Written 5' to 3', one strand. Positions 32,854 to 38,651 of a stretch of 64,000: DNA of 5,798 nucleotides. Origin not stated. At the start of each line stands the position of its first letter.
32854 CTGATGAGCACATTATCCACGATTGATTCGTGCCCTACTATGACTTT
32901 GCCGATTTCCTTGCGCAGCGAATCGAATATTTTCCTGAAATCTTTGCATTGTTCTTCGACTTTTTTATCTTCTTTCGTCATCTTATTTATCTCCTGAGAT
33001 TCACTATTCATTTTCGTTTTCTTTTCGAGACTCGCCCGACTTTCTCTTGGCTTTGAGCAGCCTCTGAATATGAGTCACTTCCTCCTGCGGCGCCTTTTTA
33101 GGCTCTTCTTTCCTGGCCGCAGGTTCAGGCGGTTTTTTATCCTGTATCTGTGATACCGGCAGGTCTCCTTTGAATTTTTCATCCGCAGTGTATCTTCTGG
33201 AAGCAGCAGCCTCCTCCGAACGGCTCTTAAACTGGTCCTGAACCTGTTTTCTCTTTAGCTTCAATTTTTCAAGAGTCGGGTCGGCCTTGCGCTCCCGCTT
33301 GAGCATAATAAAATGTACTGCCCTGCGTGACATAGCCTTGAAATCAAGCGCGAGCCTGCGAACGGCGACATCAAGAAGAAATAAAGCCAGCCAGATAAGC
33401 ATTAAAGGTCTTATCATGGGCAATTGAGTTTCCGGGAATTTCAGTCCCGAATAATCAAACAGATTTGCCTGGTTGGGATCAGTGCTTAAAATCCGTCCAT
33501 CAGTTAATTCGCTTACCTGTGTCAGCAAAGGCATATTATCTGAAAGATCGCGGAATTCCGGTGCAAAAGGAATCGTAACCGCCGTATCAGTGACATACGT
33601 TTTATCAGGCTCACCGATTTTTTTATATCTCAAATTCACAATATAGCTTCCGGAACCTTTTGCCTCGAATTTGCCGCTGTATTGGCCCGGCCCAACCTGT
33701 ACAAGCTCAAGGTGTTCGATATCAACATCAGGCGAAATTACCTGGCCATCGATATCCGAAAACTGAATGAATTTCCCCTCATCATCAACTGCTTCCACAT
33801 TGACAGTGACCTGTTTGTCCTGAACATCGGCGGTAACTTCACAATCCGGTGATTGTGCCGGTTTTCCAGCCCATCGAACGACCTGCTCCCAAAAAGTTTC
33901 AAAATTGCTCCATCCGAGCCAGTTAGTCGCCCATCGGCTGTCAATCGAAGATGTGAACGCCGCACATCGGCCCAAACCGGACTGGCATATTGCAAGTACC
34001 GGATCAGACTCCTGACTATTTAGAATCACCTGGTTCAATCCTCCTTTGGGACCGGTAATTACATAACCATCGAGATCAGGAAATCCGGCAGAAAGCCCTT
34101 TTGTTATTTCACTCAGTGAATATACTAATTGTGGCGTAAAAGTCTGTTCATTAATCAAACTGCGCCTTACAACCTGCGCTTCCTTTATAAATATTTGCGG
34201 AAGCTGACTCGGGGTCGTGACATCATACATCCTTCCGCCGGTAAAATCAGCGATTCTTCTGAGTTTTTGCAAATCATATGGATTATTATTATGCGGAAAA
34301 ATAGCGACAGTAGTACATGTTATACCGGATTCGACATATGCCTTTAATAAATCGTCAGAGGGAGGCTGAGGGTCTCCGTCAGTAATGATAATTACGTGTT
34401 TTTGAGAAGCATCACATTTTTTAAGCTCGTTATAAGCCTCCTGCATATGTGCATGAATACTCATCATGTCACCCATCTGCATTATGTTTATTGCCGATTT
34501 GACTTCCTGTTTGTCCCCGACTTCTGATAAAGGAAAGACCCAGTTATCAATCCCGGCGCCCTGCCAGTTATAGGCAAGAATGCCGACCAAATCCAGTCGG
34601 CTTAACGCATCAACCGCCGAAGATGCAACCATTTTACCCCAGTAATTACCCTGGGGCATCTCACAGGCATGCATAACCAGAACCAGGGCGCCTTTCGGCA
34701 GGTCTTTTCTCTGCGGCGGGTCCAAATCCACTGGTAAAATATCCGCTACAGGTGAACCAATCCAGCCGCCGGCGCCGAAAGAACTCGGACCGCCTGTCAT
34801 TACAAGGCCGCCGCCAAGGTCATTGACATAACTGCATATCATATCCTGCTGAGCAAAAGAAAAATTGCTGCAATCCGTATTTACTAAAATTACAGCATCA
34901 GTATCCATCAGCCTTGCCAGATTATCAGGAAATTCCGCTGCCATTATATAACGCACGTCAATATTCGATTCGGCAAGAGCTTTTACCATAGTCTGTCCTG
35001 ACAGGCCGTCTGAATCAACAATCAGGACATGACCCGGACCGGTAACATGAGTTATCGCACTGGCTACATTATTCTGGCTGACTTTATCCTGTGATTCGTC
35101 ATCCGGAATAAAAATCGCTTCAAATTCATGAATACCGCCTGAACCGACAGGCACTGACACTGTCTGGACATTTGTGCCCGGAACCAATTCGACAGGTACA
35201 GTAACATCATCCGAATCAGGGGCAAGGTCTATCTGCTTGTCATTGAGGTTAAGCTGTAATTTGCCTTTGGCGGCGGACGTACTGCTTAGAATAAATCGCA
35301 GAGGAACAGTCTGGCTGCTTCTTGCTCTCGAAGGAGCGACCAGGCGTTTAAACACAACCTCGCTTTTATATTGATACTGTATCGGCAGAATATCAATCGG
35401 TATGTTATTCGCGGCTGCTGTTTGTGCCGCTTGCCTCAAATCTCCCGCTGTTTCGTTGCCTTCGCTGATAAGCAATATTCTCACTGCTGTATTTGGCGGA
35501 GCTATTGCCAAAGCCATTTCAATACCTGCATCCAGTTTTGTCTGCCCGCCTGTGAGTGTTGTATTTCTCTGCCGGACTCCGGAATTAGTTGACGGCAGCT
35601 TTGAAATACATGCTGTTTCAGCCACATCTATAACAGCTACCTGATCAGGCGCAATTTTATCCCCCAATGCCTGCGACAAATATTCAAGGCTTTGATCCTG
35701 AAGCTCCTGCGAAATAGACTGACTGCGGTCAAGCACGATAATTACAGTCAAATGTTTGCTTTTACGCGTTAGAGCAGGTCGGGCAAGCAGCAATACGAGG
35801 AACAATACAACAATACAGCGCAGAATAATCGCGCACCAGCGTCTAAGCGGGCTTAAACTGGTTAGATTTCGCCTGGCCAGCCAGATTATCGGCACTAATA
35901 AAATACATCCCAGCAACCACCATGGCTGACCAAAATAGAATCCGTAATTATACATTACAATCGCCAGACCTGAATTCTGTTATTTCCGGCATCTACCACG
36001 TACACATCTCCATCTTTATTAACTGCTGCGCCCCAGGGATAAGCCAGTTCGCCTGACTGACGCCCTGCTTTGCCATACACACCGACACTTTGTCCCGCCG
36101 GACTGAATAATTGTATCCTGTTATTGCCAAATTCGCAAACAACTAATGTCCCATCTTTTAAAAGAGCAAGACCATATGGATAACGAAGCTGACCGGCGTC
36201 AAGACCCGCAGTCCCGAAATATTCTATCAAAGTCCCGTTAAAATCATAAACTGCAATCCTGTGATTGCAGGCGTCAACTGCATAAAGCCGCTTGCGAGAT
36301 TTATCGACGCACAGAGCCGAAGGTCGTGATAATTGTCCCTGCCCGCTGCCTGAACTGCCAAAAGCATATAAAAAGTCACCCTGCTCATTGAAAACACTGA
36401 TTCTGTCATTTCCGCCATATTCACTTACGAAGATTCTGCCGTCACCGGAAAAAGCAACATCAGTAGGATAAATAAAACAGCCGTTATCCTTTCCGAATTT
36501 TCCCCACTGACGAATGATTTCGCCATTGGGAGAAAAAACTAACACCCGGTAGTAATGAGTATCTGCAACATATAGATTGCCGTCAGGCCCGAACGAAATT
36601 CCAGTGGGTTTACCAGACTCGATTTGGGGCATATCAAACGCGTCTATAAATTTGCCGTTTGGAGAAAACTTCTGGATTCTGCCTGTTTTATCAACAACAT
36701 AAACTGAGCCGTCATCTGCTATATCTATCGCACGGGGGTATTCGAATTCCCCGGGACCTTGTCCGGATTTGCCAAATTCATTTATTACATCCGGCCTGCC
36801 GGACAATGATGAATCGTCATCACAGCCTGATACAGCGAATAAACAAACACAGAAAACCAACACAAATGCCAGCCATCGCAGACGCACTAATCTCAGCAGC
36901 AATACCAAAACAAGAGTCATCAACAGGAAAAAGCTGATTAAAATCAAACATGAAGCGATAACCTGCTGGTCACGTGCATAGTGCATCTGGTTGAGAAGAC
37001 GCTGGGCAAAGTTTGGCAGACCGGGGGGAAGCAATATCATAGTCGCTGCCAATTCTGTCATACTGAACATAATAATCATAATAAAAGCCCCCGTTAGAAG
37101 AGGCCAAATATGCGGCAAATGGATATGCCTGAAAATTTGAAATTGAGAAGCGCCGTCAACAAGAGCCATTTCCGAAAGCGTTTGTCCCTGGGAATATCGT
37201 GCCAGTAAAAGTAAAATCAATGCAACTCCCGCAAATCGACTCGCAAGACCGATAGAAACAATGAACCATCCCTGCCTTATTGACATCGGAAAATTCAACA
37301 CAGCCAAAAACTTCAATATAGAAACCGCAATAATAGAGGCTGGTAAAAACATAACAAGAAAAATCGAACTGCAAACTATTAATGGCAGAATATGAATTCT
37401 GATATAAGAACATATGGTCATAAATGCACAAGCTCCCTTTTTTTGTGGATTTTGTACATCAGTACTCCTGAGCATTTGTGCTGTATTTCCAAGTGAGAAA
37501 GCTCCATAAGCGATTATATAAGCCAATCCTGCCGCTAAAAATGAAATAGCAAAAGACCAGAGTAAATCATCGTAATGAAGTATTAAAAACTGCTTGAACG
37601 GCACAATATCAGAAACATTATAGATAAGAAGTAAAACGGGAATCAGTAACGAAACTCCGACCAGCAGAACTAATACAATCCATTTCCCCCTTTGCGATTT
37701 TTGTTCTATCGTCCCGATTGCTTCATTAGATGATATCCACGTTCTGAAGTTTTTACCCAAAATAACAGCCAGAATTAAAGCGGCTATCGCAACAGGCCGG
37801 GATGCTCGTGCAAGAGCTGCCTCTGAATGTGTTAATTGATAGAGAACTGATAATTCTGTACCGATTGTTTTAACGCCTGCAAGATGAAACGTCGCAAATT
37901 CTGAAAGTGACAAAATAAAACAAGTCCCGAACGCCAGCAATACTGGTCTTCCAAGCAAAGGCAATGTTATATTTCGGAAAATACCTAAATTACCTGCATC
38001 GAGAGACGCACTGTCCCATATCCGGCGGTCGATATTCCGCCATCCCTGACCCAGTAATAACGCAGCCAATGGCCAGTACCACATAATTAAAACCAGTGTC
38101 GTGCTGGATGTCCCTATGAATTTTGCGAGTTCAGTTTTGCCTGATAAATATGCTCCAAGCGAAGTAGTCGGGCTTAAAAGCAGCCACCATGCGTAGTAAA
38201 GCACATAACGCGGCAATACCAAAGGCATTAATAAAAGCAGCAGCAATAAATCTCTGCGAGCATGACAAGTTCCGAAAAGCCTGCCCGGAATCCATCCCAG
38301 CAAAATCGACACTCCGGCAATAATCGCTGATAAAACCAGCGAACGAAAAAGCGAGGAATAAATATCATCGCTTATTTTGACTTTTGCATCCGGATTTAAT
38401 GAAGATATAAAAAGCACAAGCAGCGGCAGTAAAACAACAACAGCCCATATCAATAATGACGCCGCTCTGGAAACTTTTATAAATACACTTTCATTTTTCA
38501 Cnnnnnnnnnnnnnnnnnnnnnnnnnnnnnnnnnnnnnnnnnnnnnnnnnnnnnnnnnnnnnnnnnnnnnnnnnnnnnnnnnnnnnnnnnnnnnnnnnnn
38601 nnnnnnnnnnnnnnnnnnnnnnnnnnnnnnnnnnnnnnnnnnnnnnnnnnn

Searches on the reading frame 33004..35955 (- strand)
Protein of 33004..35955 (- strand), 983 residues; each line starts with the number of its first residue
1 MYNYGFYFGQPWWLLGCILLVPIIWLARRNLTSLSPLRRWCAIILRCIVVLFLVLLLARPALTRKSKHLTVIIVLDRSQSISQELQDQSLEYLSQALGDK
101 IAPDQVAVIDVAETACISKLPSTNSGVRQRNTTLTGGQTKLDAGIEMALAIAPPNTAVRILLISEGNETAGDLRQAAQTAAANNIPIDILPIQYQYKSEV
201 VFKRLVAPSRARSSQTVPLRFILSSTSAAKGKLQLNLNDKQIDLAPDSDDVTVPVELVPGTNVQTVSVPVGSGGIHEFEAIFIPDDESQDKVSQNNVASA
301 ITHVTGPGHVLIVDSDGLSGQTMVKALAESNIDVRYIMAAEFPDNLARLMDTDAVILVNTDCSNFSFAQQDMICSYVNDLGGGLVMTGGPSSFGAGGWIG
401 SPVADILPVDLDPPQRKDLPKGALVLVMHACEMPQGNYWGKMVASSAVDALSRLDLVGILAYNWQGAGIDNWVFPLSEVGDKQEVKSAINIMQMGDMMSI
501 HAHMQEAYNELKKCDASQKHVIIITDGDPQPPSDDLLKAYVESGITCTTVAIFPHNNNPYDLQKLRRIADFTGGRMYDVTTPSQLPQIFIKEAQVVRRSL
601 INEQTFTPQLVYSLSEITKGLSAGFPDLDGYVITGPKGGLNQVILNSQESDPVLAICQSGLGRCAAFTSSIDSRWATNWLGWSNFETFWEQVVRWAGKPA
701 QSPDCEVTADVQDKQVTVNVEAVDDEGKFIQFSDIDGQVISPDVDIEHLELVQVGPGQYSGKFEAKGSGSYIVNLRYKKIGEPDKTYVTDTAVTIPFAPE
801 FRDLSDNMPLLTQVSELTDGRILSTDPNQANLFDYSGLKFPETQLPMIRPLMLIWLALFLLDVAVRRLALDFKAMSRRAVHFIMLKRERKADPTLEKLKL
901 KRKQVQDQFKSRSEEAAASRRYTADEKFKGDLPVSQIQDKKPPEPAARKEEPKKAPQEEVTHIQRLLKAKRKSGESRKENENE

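Call 9: search_protein_families(library=pfam, proteins=[window:33004-35955:-], max_evalue=0.001)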
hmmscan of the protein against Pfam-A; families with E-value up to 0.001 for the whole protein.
window:33004-35955:- (983 aa): 4 families
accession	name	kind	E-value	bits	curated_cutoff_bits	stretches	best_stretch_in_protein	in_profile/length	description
PF00092.34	VWA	-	4.4e-16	60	23.8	1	448-589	28-172/174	von Willebrand factor type A domain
PF07090.17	GATase1_like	-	6.8e-16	59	27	2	605-695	153-244/247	Putative glutamine amidotransferase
PF13519.12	VWA_2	-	1.7e-09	38.7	27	1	71-166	1-106/107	von Willebrand factor type A domain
PF13768.12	VWA_3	-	4.6e-06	27.2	27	0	481-576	60-153/155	von Willebrand factor type A domain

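Call 62: search_protein_families(library=ncbifam, proteins=[window:33004-35955:-], max_evalue=0.001)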
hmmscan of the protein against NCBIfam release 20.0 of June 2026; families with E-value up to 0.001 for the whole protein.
window:33004-35955:- (983 aa): 0 families

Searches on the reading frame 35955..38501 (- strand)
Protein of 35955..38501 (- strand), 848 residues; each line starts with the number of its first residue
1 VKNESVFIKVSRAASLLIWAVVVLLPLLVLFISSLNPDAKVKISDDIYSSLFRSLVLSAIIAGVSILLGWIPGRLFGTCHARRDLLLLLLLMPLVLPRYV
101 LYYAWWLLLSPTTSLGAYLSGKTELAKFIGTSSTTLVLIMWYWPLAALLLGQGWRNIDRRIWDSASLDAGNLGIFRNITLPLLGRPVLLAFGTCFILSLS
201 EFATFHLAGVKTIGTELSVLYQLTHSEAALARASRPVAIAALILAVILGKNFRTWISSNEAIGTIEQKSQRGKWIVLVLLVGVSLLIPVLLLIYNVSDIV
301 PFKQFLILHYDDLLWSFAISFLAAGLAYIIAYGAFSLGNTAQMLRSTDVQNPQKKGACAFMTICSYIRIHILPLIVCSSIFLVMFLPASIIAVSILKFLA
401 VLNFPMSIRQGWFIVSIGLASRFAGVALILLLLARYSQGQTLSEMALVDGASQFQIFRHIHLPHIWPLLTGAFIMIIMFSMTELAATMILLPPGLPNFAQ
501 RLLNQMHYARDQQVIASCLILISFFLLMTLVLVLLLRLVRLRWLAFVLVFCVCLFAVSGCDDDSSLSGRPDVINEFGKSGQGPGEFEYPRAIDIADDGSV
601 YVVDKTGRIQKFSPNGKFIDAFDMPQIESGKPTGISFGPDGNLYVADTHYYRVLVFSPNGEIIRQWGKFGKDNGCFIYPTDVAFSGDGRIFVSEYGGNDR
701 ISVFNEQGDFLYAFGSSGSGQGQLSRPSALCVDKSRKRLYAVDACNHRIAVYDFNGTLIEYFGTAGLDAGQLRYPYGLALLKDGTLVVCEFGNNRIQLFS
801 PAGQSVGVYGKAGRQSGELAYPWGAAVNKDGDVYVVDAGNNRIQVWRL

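Call 9: search_protein_families(library=pfam, proteins=[window:35955-38501:-], max_evalue=0.001)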
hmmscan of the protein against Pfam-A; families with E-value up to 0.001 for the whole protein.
window:35955-38501:- (848 aa): 8 families
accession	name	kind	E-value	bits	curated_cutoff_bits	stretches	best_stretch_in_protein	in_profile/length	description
PF01436.27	NHL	-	2.7e-35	119.1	20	4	819-846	1-28/28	NHL repeat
PF17170.10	DUF5128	-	3.6e-16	59.7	22.9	1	687-758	53-124/321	6-bladed beta-propeller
PF08450.18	SGL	-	3.4e-11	43.7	26.3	1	720-809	129-220/246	SMP-30/Gluconolactonase/LRE-like region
PF00528.27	BPD_transp_1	-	6.7e-09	36.2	26.4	1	375-539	19-178/184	Binding-protein-dependent transport system inner membrane component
PF25021.1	TEN_NHL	-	1.8e-07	30.9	27.1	0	679-841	33-163/357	Teneurin NHL domain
PF24684.1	Vgb_lyase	-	3.2e-07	29.9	50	1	595-837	63-282/290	Virginiamycin B lyase family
PF22701.2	Mala_s_1-like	-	2.6e-05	24.5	27.5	0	590-653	91-155/195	Mal s 1 allergenic protein-like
PF18975.6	DUF5711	-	0.00061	19.6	26.3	0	742-836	61-156/344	Family of unknown function (DUF5711)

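Call 62: search_protein_families(library=ncbifam, proteins=[window:35955-38501:-], max_evalue=0.001)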
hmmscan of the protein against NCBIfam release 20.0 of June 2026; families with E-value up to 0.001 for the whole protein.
window:35955-38501:- (848 aa): 8 families
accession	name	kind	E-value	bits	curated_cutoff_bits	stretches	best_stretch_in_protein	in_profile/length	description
NF035926.1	scyF_NHL_VPEP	equivalog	2.4e-48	165.1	350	3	632-768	154-289/376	scytonemin biosynthesis PEP-CTERM protein ScyF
TIGR02141.1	modB_ABC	equivalog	7e-11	42.2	182.6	1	57-242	6-195/208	molybdate ABC transporter permease subunit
NF033206.1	ScyE_fam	subfamily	1.4e-09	38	80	0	776-839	256-321/333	ScyD/ScyE family protein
TIGR01581.1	Mo_ABC_porter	hypoth_equivalog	1.8e-09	37.4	210.3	1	80-245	53-219/225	ABC transporter permease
NF047780.1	LIC12708_fam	subfamily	2.8e-05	23.1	150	0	585-715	118-221/391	LIC_12708 family protein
NF040932.1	ABC_arch_GlcU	equivalog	4.1e-05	23.4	340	0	35-201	46-204/272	glucose ABC transporter permease GlcU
TIGR03255.1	PhnV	equivalog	5.4e-05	23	358.7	1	382-532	109-255/270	2-aminoethylphosphonate ABC transport system, membrane component PhnV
NF040931.1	ABC_arch_GlcT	equivalog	0.00019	21.2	360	1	40-245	44-261/278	glucose ABC transporter permease GlcT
